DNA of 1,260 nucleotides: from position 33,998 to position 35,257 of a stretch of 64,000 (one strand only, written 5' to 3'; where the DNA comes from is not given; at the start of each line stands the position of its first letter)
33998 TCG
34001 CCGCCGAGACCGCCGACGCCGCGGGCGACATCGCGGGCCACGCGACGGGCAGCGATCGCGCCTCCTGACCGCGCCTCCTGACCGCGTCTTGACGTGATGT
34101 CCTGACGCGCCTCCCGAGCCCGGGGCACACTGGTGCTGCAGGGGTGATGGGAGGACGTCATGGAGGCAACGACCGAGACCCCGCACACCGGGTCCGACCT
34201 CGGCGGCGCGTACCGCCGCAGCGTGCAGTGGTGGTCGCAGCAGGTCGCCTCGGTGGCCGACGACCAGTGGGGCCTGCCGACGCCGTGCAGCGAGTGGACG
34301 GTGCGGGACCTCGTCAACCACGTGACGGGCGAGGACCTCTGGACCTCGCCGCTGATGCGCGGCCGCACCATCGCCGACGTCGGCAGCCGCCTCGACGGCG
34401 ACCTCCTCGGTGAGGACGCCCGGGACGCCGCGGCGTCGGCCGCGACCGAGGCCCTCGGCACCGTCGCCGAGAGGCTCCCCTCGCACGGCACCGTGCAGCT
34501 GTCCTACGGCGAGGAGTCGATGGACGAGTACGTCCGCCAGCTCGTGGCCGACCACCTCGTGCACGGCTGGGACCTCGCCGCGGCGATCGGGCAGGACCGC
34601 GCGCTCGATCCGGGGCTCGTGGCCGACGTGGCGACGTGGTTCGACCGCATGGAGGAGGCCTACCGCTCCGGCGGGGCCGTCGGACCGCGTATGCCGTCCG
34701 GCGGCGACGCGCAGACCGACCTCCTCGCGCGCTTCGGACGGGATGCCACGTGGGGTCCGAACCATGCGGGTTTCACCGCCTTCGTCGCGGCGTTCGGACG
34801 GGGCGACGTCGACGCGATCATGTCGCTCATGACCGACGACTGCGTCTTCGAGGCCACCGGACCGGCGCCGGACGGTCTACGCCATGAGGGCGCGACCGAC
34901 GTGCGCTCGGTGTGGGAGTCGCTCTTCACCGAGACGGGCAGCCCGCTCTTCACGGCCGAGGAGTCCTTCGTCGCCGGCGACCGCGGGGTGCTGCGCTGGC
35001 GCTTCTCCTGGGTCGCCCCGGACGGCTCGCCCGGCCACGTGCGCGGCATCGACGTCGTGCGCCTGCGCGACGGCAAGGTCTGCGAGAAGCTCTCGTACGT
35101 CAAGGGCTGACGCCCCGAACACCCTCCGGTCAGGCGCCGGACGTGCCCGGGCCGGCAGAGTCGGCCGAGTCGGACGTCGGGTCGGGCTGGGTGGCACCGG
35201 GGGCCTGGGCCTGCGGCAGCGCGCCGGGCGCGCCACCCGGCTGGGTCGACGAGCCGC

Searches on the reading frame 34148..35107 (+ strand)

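Call 49: search_protein_families(library=pfam, proteins=[window:34148-35107:+], max_evalue=0.001)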
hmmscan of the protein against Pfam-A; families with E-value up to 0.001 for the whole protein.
window:34148-35107:+ (320 aa): 5 families
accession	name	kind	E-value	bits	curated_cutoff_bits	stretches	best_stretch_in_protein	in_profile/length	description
PF12680.13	SnoaL_2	-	9.4e-21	74.8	27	1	210-313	2-101/102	SnoaL-like domain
PF11716.13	MDMPI_N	-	1.3e-13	52.2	24.2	1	28-144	7-140/140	Mycothiol maleylpyruvate isomerase N-terminal domain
PF07366.18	SnoaL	-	4.5e-09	36.6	28.4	1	211-317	6-116/126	SnoaL-like polyketide cyclase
PF13474.12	SnoaL_3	-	4.5e-06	27.4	22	1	209-276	5-69/121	SnoaL-like domain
PF14534.12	DUF4440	-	0.00014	22.7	25.2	1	210-309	6-103/107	Domain of unknown function (DUF4440)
